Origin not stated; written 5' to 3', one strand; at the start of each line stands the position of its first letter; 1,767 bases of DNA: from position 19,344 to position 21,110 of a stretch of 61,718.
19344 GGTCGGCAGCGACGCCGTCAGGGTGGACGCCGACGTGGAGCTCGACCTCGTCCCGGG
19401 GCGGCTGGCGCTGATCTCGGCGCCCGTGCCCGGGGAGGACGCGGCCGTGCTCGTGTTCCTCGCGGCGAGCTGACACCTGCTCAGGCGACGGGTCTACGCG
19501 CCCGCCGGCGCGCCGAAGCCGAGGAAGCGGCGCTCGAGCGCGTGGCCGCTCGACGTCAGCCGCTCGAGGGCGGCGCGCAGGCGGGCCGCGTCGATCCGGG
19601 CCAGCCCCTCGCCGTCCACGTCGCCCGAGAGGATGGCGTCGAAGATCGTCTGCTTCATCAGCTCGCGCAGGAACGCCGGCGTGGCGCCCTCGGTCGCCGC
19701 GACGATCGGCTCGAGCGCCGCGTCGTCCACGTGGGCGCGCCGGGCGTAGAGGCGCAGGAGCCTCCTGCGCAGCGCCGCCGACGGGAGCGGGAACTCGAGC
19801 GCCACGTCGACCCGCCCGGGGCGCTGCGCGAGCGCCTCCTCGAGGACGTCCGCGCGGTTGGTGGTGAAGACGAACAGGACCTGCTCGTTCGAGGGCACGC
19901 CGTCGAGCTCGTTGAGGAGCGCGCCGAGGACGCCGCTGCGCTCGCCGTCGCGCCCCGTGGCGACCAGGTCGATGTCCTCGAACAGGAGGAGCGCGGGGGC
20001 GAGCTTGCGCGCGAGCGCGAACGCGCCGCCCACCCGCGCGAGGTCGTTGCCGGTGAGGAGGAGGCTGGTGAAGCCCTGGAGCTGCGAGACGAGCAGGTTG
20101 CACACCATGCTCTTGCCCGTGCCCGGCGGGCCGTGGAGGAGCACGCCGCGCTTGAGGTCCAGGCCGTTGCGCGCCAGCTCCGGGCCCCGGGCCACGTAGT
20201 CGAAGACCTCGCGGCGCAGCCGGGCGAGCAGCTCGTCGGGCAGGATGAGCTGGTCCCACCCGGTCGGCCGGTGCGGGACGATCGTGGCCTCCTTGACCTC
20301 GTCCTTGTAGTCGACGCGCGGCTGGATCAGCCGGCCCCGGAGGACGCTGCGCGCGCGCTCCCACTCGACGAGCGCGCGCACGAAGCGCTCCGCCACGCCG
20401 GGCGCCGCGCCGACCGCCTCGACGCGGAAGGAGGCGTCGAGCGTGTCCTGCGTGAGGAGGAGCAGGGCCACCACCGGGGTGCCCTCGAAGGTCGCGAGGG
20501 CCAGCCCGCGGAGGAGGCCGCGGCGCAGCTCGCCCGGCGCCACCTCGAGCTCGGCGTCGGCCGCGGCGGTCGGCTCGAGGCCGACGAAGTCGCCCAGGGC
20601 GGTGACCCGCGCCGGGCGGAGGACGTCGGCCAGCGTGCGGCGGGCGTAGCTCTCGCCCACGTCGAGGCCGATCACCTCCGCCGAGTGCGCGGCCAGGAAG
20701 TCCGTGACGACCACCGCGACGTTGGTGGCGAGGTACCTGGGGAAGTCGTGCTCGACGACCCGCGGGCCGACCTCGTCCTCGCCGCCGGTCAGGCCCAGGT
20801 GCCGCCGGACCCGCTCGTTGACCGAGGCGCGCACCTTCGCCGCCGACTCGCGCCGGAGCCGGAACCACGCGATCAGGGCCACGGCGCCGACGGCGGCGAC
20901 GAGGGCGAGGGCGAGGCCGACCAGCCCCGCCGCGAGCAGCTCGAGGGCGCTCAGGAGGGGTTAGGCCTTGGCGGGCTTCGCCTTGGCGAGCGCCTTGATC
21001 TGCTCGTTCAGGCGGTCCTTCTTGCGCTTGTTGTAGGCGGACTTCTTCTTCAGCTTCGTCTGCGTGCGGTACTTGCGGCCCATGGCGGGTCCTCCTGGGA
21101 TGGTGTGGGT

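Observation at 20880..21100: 40-aa polybasic mini-ORF with a strong RBS, in frame with and one TAA away from a membrane-anchored AAA+ ATPase that lacks a canonical start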

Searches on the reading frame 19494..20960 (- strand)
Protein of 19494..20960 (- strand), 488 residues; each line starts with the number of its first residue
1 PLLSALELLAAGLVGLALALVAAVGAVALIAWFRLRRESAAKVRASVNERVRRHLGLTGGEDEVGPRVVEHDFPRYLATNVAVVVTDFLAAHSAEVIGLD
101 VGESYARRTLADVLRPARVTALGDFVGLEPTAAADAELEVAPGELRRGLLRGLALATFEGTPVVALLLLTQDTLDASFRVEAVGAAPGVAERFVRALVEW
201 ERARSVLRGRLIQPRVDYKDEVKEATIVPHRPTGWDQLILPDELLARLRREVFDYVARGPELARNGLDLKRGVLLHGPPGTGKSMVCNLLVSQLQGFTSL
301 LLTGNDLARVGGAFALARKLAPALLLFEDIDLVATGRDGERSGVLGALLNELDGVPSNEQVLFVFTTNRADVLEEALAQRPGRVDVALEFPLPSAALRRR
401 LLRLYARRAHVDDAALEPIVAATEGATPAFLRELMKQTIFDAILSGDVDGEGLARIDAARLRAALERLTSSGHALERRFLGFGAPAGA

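Call 5: search_protein_families(library=pfam, proteins=[window:19494-20960:-], max_evalue=1)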
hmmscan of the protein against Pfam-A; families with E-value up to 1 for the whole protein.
window:19494-20960:- (488 aa): 21 families
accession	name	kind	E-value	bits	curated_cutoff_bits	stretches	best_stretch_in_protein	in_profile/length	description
PF00004.35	AAA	-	4.8e-20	72.8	21.2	1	273-392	1-131/131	ATPase family associated with various cellular activities (AAA)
PF13401.12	AAA_22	-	4.9e-05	24.1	27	1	272-321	7-33/130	AAA domain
PF13238.12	AAA_18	-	0.00038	21.4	29.4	1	273-402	1-110/128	AAA domain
PF05673.19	DUF815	-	0.0023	17.6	23.8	1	272-382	55-164/249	Protein of unknown function (DUF815)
PF07728.20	AAA_5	-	0.0059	17.1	22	1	272-297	1-26/139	AAA domain (dynein-related subfamily)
PF20720.3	nSTAND3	-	0.0076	16.4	27.2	1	263-376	10-118/155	Novel STAND NTPase 3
PF19263.5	DUF5906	-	0.012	16.7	27.6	1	275-349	1-73/114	Family of unknown function (DUF5906)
PF24883.2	NPHP3_N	-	0.016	15.9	24.8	1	273-296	25-48/164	Nephrocystin 3, N-terminal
PF13191.12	AAA_16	-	0.024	15.6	32.6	1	271-314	25-64/167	AAA ATPase domain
PF00910.28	RNA_helicase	-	0.028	15.4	21.5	1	273-295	1-23/105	RNA helicase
PF05496.18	RuvB_N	-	0.029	14.6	27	1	272-329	35-91/159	Holliday junction DNA helicase RuvB P-loop domain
PF12775.13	AAA_7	-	0.046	13.7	25.8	1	267-295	30-58/181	P-loop containing dynein motor region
PF00519.23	PPV_E1_C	-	0.088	12.4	26.5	1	270-296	119-145/289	Papillomavirus helicase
PF20030.5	bpMoxR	-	0.094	12.2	27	1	272-297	33-58/205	MoxR domain in the MoxR-vWA-beta-propeller ternary systems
PF01078.27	Mg_chelatase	-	0.11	12.4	20.3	1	272-293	24-45/207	Magnesium chelatase, subunit ChlI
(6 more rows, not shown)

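Call 6: search_protein_families(library=ncbifam, proteins=[window:19494-20960:-], max_evalue=1)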
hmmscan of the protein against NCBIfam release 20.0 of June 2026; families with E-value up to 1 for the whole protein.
window:19494-20960:- (488 aa): 21 families
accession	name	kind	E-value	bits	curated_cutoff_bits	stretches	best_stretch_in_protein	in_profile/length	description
NF003069.1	PRK03992.1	subfamily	3.3e-25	89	500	1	261-443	155-353/379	proteasome-activating nucleotidase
TIGR01242.2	TIGR01242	subfamily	1e-23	83.9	500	1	251-443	128-336/362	proteasome-activating nucleotidase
TIGR01241.2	FtsH_fam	equivalog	1.5e-21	76.8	600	1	250-437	175-377/598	ATP-dependent zinc metalloprotease FtsH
NF047747.1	PrtsmActNtasePan2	equivalog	1.1e-20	74.3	700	1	242-444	157-374/397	proteasome-activating nucleotidase Pan2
TIGR01243.1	CDC48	subfamily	1.3e-20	73.3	802.65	1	251-443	467-673/733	CDC48 family AAA ATPase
NF047748.1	PrtsmActNtasePan1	equivalog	2e-18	66.6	750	1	254-432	165-359/405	proteasome-activating nucleotidase Pan1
NF008004.0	PRK10733.1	equivalog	4.2e-17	61.4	1008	1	251-434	166-364/644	ATP-dependent zinc metalloprotease FtsH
NF042959.1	IteA_antiphage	equivalog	3e-16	59.5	510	1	236-448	92-310/367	anti-phage ATPase IteA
NF041006.2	cell_div_CdvC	equivalog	1.9e-12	46.8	650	1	217-439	83-319/370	cell division protein CdvC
TIGR03689.1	pup_AAA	equivalog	7.9e-11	41.3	504.75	2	343-437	316-405/512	proteasome ATPase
NF011105.0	PRK14532.1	equivalog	0.063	12.8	162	1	273-414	3-137/189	adenylate kinase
TIGR04361.1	TrbK_Ti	equivalog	0.081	13.3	50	1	16-53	7-44/64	entry exclusion protein TrbK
TIGR00635.1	ruvB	equivalog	0.088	11.8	299.05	1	272-327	32-86/305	Holliday junction branch migration DNA helicase RuvB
NF000868.0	PRK00080.1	equivalog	0.11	11.4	282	1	273-329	54-109/330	Holliday junction branch migration DNA helicase RuvB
TIGR01351.1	adk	subfamily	0.12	12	168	1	273-295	2-24/212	adenylate kinase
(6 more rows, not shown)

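Call 7: find_homologous_proteins(query=window:19494-20960:-)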
Query window:19494-20960:- (488 aa): 1077 proteins with E <= 0.001 among 8000 candidates; the best 120 are listed.
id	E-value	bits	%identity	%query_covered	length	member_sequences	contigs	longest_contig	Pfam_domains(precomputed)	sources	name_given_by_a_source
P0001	2.4e-290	981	100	95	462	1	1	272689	PF00004.36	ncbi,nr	ncbi:MAG: ATP-binding protein [Planctomycetes bacterium]|nr:ATP-binding protein [Planctomycetota bac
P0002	1.1e-232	791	77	99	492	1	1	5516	PF00004.36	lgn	-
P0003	2.0e-223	760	74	100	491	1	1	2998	PF00004.36,PF13401.13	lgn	-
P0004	9.1e-118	412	45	88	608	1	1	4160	PF00004.36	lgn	-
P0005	2.1e-117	411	46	91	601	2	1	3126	PF00004.36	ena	-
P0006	2.3e-117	411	45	91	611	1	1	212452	PF00004.36,PF13191.13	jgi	jgi:energy-coupling factor transporter ATP-binding protein EcfA2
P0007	5.9e-114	399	46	89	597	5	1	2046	PF00004.36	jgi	-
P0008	1.0e-112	395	44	91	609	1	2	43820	PF00004.36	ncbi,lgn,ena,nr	ncbi:MAG: ATP-binding protein [Proteobacteria bacterium]|nr:ATP-binding protein [Pseudomonadota bact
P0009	1.4e-111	391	47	91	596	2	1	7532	PF00004.36,PF13401.13,PF13191.13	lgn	-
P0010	2.5e-107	377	43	93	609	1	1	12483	PF00004.36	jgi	jgi:cell division protease FtsH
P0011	1.2e-104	369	47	85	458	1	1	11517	PF00004.36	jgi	jgi:AAA+ superfamily predicted ATPase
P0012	1.1e-87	313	40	93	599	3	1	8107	PF00004.36,PF13401.13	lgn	-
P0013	1.1e-62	230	42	71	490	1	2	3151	PF00004.36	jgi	jgi:hypothetical protein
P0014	3.1e-61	226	38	86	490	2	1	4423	PF00004.36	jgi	-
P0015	1.0e-59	221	39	80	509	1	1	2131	PF00004.36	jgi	jgi:hypothetical protein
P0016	3.0e-58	216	36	94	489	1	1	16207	PF00004.36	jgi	jgi:ATPase family associated with various cellular activities (AAA)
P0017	3.2e-58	216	35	86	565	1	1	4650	PF00004.36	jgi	jgi:hypothetical protein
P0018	1.1e-57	214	36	85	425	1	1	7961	PF00004.36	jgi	jgi:hypothetical protein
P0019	1.2e-57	214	44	72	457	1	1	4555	PF00004.36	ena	-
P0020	4.7e-57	212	42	73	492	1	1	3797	PF00004.36,PF13191.13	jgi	jgi:ATPase family associated with various cellular activities (AAA)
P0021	9.0e-57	211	36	86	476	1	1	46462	PF00004.36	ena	-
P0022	1.4e-56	210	36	89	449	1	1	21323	PF00004.36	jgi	jgi:hypothetical protein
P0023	2.6e-56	209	36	94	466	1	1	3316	PF00004.36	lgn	-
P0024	3.9e-56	209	36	92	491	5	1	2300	PF00004.36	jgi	jgi:histone H3/H4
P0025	4.0e-56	209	39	72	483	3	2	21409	PF00004.36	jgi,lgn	jgi:hypothetical protein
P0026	4.2e-56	209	38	85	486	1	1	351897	PF00004.36,PF13191.13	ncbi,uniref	ncbi:AAA family ATPase [Sphaerisporangium flaviroseum]|uniref:AAA family ATPase n=1 Tax=Sphaerispora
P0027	6.5e-56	208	39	67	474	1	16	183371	PF00004.36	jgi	jgi:hypothetical protein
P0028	7.3e-56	208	36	92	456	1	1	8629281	PF00004.36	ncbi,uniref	ncbi:AAA family ATPase [Kribbella sp. CA-253562]|uniref:AAA family ATPase n=1 Tax=Kribbella sp. CA-2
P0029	9.6e-56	207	35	93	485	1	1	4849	PF00004.36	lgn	-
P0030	1.2e-55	207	37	84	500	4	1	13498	PF00004.36,PF13191.13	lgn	-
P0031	1.4e-55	207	43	63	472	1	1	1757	PF00004.36,PF17862.8,PF13191.13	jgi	jgi:ATPase family associated with various cellular activities (AAA)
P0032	1.4e-55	207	36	92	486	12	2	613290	PF00004.36,PF13191.13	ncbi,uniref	ncbi:AAA family ATPase [Streptomyces buecherae]|uniref:AAA family ATPase n=1 Tax=Streptomyces bueche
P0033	1.7e-55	207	36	92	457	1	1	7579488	PF00004.36,PF13191.13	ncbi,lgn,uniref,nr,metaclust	ncbi:AAA ATPase central domain protein [Kribbella flavida DSM 17836]|uniref:AAA ATPase central domai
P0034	1.9e-55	206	35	87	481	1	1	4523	PF00004.36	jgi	jgi:AAA+ superfamily predicted ATPase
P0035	2.0e-55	206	39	73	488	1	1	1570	PF00004.36,PF13191.13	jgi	jgi:hypothetical protein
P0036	2.1e-55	206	36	94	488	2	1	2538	PF00004.36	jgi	jgi:hypothetical protein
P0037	2.1e-55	206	42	61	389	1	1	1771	PF00004.36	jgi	jgi:hypothetical protein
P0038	2.6e-55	206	37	84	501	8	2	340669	PF00004.36,PF13191.13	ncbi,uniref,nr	ncbi:AAA family ATPase [Nonomuraea harbinensis]|uniref:AAA family ATPase n=1 Tax=Nonomuraea harbinen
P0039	3.2e-55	206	36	90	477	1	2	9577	PF00004.36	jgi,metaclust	jgi:hypothetical protein|metaclust:\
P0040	4.1e-55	205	35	95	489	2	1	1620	PF00004.36,PF17862.8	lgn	-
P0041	4.9e-55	205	34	93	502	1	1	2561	PF00004.36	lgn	-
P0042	4.9e-55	205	42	61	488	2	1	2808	PF00004.36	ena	-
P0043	5.4e-55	205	39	73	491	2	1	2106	PF00004.36,PF17862.8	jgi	jgi:ATPase family associated with various cellular activities (AAA)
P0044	7.7e-55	204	39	65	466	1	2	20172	PF00004.36,PF13191.13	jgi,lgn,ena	-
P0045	9.9e-55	204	39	72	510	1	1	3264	PF00004.36,PF13191.13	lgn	-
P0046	1.1e-54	204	38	71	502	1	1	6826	PF23902.1,PF00004.36,PF17862.8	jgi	jgi:ATPase family associated with various cellular activities (AAA)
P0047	1.1e-54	204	40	71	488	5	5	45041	PF00004.36,PF17862.8,PF13191.13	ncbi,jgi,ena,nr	ncbi:MAG TPA: AAA family ATPase [Solirubrobacteraceae bacterium]|nr:AAA family ATPase [Solirubrobact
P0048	1.2e-54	204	34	95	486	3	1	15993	PF00004.36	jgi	jgi:hypothetical protein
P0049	1.2e-54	204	36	92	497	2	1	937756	PF00004.36,PF13401.13,PF13191.13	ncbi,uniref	ncbi:AAA family ATPase [Kribbella sp. NPDC048928]|uniref:AAA family ATPase n=1 Tax=Kribbella sp. NPD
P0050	2.9e-54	203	34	88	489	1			PF00004.36,PF17862.8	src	-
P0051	2.9e-54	203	39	74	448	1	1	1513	PF00004.36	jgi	jgi:hypothetical protein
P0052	3.1e-54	202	40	72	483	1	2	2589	PF00004.36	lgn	-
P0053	3.1e-54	202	40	63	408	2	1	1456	PF00004.36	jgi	jgi:hypothetical protein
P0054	3.2e-54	202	38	73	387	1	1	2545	PF00004.36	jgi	jgi:hypothetical protein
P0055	3.5e-54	202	44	58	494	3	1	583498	PF00004.36,PF13401.13,PF13191.13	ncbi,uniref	ncbi:AAA family ATPase [Streptomyces pactum]|uniref:AAA family ATPase n=1 Tax=Streptomyces pactum Ta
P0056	4.6e-54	202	36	85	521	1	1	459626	PF00004.36,PF13191.13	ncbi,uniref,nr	ncbi:ATP-binding protein [Sphaerisporangium album]|uniref:ATP-binding protein n=1 Tax=Sphaerisporang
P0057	5.9e-54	202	38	81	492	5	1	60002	PF00004.36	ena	-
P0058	8.1e-54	201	35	89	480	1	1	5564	PF00004.36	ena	-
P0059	8.5e-54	201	38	85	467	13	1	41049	PF00004.36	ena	-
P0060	8.8e-54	201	39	73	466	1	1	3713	PF00004.36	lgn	-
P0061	9.4e-54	201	38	73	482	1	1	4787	PF00004.36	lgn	-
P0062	9.5e-54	201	36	92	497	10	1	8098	PF00004.36,PF13401.13,PF13191.13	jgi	jgi:hypothetical protein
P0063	9.6e-54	201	36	91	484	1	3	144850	PF00004.36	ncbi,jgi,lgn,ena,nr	ncbi:MAG TPA: ATP-binding protein [Micromonosporaceae bacterium]|nr:ATP-binding protein [Micromonosp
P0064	1.1e-53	201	40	69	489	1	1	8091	PF00004.36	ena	-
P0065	1.1e-53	201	38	74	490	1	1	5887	PF00004.36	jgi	jgi:ATPase family associated with various cellular activities (AAA)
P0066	1.2e-53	200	40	76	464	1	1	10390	PF00004.36,PF13191.13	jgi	jgi:hypothetical protein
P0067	1.4e-53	200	39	68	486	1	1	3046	PF00004.36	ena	-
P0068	1.7e-53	200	40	68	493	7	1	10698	PF00004.36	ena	-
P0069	2.1e-53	200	39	72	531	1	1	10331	PF00004.36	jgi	jgi:hypothetical protein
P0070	2.2e-53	200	37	84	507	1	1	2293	PF00004.36,PF13191.13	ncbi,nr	nr:AAA family ATPase [Nonomuraea lactucae]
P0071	3.2e-53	199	32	90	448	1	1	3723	PF00004.36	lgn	-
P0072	3.4e-53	199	36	92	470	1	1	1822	PF00004.36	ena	-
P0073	3.6e-53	199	35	93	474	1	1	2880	PF00004.36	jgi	jgi:hypothetical protein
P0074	3.7e-53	199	38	73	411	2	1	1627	PF00004.36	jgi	jgi:energy-coupling factor transporter ATP-binding protein EcfA2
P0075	3.8e-53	199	40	72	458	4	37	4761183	PF13245.13,PF00004.36,PF13401.13,PF13191.13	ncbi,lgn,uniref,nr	ncbi:AAA family ATPase [Kineococcus radiotolerans]|uniref:AAA ATPase central domain protein n=1 Tax=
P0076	4.0e-53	199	36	89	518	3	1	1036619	PF00004.36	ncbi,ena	-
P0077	4.5e-53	199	36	91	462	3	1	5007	PF00004.36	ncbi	-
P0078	5.1e-53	198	42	61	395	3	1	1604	PF00004.36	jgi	jgi:hypothetical protein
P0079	5.8e-53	198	39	73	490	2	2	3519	PF00004.36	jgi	jgi:ATPase family associated with various cellular activities (AAA)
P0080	6.5e-53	198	35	96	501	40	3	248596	PF00004.36,PF13401.13,PF13191.13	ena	-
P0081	6.6e-53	198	40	68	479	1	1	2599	PF00004.36,PF17862.8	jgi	jgi:hypothetical protein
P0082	6.7e-53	198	40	57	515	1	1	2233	PF00004.36,PF13191.13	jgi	jgi:hypothetical protein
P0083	6.8e-53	198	40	72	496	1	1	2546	PF00004.36,PF17862.8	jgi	jgi:hypothetical protein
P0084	7.1e-53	198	37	89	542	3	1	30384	PF00004.36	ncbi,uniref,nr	ncbi:ATP-binding protein [Streptomyces sp. CC224B]|uniref:AAA family ATPase n=1 Tax=Streptomyces sp.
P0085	8.7e-53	198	36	91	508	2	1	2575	PF00004.36,PF17862.8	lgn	-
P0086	9.6e-53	198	38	70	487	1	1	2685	PF00004.36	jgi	jgi:hypothetical protein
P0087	1.0e-52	197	39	68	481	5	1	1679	PF00004.36,PF17862.8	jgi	jgi:cell division protease FtsH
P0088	1.0e-52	197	36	94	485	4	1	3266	PF00004.36,PF07728.21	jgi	jgi:hypothetical protein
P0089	1.1e-52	197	35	85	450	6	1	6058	PF00004.36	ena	-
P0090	1.2e-52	197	36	82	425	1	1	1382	PF00004.36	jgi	jgi:hypothetical protein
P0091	1.2e-52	197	37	73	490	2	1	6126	PF00004.36,PF17862.8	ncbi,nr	ncbi:MAG: 26S protease regulatory subunit [Solirubrobacterales bacterium]|nr:26S protease regulatory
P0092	1.4e-52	197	35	93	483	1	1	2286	PF00004.36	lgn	-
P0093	1.6e-52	197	37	89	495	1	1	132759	PF00004.36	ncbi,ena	-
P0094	1.7e-52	197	41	68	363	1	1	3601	PF00004.36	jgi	jgi:hypothetical protein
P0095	1.9e-52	197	35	94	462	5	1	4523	PF00004.36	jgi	jgi:hypothetical protein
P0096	1.9e-52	197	35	94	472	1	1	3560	PF00004.36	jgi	-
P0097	1.9e-52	197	35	86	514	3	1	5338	PF00004.36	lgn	-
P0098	2.0e-52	196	35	86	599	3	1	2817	PF00004.36,PF13191.13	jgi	jgi:hypothetical protein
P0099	2.0e-52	196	38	73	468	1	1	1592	PF00004.36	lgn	-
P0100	2.1e-52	196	36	84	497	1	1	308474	PF00004.36,PF13191.13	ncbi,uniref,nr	ncbi:AAA family ATPase [Nonomuraea typhae]|uniref:AAA family ATPase n=1 Tax=Nonomuraea typhae TaxID=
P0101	2.2e-52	196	36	89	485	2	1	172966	PF00004.36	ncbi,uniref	ncbi:AAA family ATPase [Streptomyces sp. 796.1]|uniref:AAA family ATPase n=1 Tax=Streptomyces sp. 79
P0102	2.3e-52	196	38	71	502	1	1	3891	PF00004.36,PF17862.8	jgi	jgi:ATPase family associated with various cellular activities (AAA)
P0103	2.3e-52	196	37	92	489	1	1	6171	PF00004.36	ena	-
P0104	2.4e-52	196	40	57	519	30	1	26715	PF00004.36,PF13191.13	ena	-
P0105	2.5e-52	196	39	63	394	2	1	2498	PF00004.36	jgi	jgi:hypothetical protein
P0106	2.6e-52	196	36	72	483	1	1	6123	PF00004.36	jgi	jgi:cell division protease FtsH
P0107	2.7e-52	196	35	94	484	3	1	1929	PF00004.36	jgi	jgi:hypothetical protein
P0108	3.0e-52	196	38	71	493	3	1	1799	PF00004.36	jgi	-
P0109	3.0e-52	196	45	52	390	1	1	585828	PF00004.36,PF13191.13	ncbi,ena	-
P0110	3.5e-52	196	36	91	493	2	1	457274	PF00004.36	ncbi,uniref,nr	ncbi:AAA family ATPase [Streptomyces zagrosensis]|uniref:AAA+ ATPase domain-containing protein n=1 T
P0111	3.6e-52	196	36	75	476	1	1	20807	PF00004.36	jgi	jgi:hypothetical protein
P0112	3.8e-52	196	39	74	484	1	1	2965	PF00004.36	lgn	-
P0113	3.8e-52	196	41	68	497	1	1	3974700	PF00004.36,PF13191.13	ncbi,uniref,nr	ncbi:ATPase family protein associated with various cellular activities (AAA) [Georgenia soli]|uniref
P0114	4.1e-52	195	38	72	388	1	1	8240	PF00004.36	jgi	jgi:hypothetical protein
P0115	4.4e-52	195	37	85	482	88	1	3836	PF13086.13,PF00004.36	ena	-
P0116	4.6e-52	195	35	94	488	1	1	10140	PF00437.27,PF00004.36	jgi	jgi:hypothetical protein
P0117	4.9e-52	195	35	90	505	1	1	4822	PF00004.36,PF13191.13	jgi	jgi:ATPase family associated with various cellular activities (AAA)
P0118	5.2e-52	195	37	74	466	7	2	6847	PF00004.36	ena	-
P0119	5.3e-52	195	42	58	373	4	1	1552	PF00004.36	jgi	jgi:hypothetical protein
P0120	5.3e-52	195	35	84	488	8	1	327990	PF00004.36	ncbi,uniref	ncbi:AAA family ATPase [Nonomuraea sp. NPDC050540]|uniref:AAA family ATPase n=1 Tax=Nonomuraea sp. N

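Call 10: find_encoding_contigs(protein=P0002, flank=5000)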
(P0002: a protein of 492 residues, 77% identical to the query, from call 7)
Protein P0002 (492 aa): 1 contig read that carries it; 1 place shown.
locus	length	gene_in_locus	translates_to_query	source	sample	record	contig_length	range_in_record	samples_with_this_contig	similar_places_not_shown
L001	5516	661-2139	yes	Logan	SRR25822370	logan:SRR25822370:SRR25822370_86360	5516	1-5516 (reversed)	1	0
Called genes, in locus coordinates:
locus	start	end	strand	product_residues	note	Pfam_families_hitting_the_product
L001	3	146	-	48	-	?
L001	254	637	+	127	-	-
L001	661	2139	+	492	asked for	PF00004:AAA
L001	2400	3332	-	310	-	-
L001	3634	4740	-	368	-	-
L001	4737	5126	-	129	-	PF00550:PP-binding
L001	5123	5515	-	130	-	?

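Call 11: find_encoding_contigs(protein=P0003, flank=5000)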
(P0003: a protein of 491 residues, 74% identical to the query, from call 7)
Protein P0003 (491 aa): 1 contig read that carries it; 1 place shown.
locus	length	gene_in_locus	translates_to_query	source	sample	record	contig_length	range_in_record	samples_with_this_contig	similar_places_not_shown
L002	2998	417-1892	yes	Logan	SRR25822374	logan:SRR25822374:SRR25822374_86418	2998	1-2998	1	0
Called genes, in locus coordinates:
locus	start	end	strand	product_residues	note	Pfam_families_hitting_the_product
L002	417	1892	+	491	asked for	PF13401:AAA_22 (faint), PF00004:AAA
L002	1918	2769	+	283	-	PF13606:Ank_3 (faint), PF12796:Ank_2, PF13857:Ank_5 (weak), PF00023:Ank (weak), PF13637:Ank_4 (weak), PF13857:Ank_5, PF00023:Ank (weak)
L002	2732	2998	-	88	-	?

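Call 48: search_protein_families(library=padloc, proteins=[window:19494-20954:-], max_evalue=0.01)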
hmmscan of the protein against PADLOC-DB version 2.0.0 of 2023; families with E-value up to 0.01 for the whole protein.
window:19494-20954:- (486 aa): 7 families
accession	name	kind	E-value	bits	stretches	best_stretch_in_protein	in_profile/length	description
PDLC02196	IetA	-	1.1e-17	62.5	1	234-445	89-306/374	-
PDLC02195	IetA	-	1.4e-13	48.9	1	236-453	106-329/395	-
PDLC00915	TRIP13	-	3.2e-10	37.9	2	217-291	10-86/302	TRIP13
PDLC04232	IetA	-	6.7e-10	36.9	1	220-443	69-299/330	-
PDLC04231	IetA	-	5.7e-07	27.6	1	231-394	81-250/262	-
PDLC00914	TRIP13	-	3.2e-06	24.8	1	338-424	168-251/302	TRIP13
PDLC02303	AbiEii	-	0.0011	16.5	1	302-338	38-73/249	AbiEii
